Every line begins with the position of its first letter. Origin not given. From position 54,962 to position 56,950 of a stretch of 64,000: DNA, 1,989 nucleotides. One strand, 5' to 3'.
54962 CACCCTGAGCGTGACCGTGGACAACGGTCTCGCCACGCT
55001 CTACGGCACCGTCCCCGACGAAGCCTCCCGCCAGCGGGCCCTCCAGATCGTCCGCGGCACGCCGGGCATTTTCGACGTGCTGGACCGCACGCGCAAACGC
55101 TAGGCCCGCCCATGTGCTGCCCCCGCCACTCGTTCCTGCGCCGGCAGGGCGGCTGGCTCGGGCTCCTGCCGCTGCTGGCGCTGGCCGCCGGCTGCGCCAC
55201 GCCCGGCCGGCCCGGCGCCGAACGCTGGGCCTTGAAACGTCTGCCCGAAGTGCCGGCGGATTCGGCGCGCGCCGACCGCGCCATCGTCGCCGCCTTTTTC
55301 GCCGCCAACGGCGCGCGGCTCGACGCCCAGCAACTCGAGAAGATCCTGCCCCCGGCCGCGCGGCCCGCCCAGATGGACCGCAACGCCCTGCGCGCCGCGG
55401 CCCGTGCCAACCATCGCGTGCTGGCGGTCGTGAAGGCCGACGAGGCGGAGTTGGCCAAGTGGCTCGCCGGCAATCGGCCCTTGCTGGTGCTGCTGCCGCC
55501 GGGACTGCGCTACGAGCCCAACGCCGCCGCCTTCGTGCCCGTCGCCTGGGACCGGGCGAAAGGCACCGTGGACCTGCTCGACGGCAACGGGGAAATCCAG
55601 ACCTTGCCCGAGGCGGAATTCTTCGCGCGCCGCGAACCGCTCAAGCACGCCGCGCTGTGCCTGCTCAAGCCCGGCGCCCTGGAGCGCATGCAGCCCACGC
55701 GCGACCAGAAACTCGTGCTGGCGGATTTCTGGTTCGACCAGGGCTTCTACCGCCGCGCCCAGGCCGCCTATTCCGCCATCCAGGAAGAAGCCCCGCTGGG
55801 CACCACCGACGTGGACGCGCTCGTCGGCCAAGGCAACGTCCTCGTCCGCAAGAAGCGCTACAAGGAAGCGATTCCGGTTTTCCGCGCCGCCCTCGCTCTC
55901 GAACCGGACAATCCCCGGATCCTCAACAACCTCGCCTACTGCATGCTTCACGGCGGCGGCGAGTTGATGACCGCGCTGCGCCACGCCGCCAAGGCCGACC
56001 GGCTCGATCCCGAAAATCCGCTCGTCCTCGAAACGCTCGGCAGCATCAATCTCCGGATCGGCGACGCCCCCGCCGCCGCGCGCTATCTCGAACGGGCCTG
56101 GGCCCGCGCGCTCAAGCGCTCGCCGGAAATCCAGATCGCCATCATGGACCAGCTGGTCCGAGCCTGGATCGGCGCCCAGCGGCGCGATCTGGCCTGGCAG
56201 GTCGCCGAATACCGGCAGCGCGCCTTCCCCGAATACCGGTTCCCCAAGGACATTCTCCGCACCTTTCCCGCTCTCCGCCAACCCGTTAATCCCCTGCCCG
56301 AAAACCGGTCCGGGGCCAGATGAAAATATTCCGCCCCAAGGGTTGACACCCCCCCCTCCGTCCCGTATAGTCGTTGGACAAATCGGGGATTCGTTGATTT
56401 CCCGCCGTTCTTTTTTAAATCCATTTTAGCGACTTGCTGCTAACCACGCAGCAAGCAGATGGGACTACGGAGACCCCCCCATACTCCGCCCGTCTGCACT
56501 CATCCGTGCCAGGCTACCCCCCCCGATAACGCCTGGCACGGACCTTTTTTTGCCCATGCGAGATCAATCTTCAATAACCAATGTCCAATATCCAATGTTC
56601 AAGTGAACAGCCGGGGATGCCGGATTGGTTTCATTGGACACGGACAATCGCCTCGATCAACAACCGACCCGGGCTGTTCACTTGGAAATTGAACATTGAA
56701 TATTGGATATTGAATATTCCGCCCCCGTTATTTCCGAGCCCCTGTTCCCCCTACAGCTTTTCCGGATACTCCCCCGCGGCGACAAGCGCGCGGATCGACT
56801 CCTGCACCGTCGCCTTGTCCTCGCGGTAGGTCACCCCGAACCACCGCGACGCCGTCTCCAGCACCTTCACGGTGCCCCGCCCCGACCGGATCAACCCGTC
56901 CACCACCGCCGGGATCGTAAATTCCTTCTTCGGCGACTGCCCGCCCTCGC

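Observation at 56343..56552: Orphan consensus promoter + strong terminator bracketing a roughly 175-nt non-coding transcript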

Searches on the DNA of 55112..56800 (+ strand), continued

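Call 67: search_with_rna_model(model_id=R1, sources=[window, L088, L117, L111, L102, L122, L105, L114, L094, L107, L096, L106, L104, L121, L120, L113, L123, L124], max_evalue=1e-10, make_alignment=true)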
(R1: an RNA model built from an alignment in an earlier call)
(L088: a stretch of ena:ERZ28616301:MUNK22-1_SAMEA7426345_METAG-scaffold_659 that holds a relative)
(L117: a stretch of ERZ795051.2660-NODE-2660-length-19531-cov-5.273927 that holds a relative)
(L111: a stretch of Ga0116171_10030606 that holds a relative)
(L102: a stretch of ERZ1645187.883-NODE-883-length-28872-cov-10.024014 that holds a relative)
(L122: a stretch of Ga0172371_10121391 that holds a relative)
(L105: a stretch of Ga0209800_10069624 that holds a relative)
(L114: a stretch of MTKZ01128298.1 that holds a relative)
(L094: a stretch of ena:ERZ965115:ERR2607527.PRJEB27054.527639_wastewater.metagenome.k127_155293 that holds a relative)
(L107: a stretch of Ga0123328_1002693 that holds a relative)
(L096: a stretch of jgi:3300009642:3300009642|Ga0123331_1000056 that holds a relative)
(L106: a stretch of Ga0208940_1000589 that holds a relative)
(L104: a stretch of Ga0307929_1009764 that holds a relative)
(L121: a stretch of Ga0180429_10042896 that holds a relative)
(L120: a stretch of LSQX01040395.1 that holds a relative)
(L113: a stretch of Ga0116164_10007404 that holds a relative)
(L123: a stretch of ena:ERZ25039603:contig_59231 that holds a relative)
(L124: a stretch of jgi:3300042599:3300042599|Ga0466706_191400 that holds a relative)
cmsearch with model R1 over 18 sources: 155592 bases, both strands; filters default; matches with E-value up to 1e-10: 18.
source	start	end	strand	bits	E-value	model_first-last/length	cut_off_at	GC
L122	1928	2105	+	212.4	1.9e-55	1-178/178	no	0.53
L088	5038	5215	-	208.9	1.7e-54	1-178/178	no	0.57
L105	303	480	+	207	5.6e-54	1-178/178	no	0.54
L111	2353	2530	+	206.6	7.2e-54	1-178/178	no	0.53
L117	7150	7327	+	206.1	9.9e-54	1-178/178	no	0.56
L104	168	345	-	205.4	1.5e-53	1-178/178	no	0.52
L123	3687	3864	+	204.6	2.5e-53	1-178/178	no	0.52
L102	4670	4849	-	201.7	1.6e-52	1-178/178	no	0.52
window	56375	56551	+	199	8.2e-52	1-178/178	no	0.55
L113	2762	2937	+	192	6.7e-50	1-178/178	no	0.53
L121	2572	2743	-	192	7e-50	1-178/178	no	0.53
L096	3965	4141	-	191.7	8.5e-50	1-178/178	no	0.55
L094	3927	4108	-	190.5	1.8e-49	1-178/178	no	0.53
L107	84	257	-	189.4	3.5e-49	1-178/178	no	0.55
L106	2791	2964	-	189.2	4.1e-49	1-178/178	no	0.55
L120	1829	2009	+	182.7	2.4e-47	1-178/178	no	0.53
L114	198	371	-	180.9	7.5e-47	1-178/178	no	0.56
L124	3674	3849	+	173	1.1e-44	1-178/178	no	0.53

Alignment A6: 18 matches aligned to the model, 183 columns, each read 5' to 3' on its own strand. Consensus structure (alignment columns), stored with it:
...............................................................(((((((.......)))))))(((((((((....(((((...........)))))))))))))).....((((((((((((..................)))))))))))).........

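Call 70: search_rna_families(source=window, start=56372, end=56556, threshold=evalue, max_evalue=10)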
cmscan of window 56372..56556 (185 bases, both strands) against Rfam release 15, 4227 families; matches with E-value up to 10: 5.
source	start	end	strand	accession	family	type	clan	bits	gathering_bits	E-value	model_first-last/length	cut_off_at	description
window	56454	56546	+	RF01066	6C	Cis-reg;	-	18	47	2.3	1-75/75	no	6C RNA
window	56418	56550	+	RF02100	tfoR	Gene; sRNA;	-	15.1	70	0.18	1-101/101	no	Translational regulator of tfoXVC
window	56503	56542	-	RF03754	mir-3116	Gene; miRNA;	-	13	65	6.3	15-54/68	no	mir-3116 microRNA precursor family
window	56488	56555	-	RF02276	Hammerhead_II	Gene; ribozyme;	CL00010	12.3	37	6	1-66/66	no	Hammerhead ribozyme (type II)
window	56503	56542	+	RF03754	mir-3116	Gene; miRNA;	-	12.3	65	9.8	15-54/68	no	mir-3116 microRNA precursor family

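Call 72: search_rna_families(source=window, start=56440, end=56556, threshold=evalue, max_evalue=10, show_alignments=2)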
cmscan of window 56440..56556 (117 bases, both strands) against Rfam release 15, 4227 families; matches with E-value up to 10: 6.
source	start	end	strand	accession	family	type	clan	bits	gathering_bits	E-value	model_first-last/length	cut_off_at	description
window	56454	56546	+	RF01066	6C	Cis-reg;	-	18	47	1.4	1-75/75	no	6C RNA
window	56503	56542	-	RF03754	mir-3116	Gene; miRNA;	-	13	65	4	15-54/68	no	mir-3116 microRNA precursor family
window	56440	56550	+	RF02100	tfoR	Gene; sRNA;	-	12.4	70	0.76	28-101/101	5'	Translational regulator of tfoXVC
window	56488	56555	-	RF02276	Hammerhead_II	Gene; ribozyme;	CL00010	12.3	37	3.8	1-66/66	no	Hammerhead ribozyme (type II)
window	56503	56542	+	RF03754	mir-3116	Gene; miRNA;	-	12.3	65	6.2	15-54/68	no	mir-3116 microRNA precursor family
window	56460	56507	-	RF01114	TMV_UPD-PK1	Cis-reg;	-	12.1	33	8.2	1-22/22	no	Pseudoknot of upstream pseudoknot domain (UPD) of the 3'UTR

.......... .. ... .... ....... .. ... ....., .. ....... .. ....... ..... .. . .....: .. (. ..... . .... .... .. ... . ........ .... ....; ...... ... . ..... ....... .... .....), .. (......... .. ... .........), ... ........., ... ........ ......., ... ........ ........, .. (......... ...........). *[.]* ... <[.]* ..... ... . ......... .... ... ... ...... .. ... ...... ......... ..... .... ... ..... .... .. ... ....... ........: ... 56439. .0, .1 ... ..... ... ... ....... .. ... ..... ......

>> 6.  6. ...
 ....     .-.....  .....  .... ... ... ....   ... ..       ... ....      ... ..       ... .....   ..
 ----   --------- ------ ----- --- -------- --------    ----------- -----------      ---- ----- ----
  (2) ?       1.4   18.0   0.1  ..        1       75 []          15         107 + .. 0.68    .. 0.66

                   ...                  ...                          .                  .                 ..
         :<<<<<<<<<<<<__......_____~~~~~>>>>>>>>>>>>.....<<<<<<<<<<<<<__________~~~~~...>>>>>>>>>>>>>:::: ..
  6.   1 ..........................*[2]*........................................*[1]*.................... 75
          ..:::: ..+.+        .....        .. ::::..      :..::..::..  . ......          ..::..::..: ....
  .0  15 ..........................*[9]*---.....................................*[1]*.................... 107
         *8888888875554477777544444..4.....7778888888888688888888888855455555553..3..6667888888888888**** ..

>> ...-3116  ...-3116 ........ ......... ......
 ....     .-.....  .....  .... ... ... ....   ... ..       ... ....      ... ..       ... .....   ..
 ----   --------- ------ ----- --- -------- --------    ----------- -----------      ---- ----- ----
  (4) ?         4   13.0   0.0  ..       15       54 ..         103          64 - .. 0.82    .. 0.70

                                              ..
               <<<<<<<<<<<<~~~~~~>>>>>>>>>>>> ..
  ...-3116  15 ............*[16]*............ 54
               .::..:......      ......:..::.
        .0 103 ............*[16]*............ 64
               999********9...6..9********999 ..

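Call 73: search_dna_similar(query=window:56375-56552:+, collection=plasmids, mode=distant, max_evalue=0.001, max_rows=5)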
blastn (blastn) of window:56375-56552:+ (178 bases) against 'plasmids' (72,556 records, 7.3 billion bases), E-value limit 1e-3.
No match.

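Call 74: search_dna_similar(query=window:56375-56552:+, collection=phages, mode=distant, max_evalue=0.001, max_rows=5)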
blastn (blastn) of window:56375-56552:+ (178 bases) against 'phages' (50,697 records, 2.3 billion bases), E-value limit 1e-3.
No match.

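Call 80: search_rna_families(source=L124, start=3670, end=3855, threshold=evalue, max_evalue=10)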
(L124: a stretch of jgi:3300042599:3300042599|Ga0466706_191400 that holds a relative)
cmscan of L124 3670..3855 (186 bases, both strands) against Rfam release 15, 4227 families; matches with E-value up to 10: 8.
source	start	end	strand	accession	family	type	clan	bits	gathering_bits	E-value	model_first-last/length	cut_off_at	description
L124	3758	3844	+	RF01066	6C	Cis-reg;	-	21.8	47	0.49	1-75/75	no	6C RNA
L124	3697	3801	-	RF02133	HOXB13-AS1_2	Gene; lncRNA;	-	17.1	40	0.05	1-81/81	no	HOXB13 antisense RNA 1 conserved region 2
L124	3739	3808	-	RF04123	mir-3127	Gene; miRNA;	-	13.8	82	9.8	1-87/87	no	mir-3127 microRNA precursor family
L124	3762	3811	+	RF00192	BLV_package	Cis-reg;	-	13.5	70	0.95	1-55/55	no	Bovine leukaemia virus RNA packaging signal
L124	3763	3847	+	RF02497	Atu_C10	Gene; sRNA;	-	12.8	60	3.6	1-89/89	no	Rhizobiales sRNA Atu_C10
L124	3729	3792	-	RF02113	DLG2-AS1_2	Gene; lncRNA;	-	11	70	0.76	159-215/215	no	DLG2 antisense RNA 1 conserved region 2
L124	3755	3850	+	RF02651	SorY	Gene; sRNA;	-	10.4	111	8.5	1-83/83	no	Singlet oxygen resistance RNA Y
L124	3771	3846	-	RF02204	WT1-AS_2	Gene; lncRNA;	-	9.5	45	7.9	55-137/137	no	WT1 antisense RNA conserved region 2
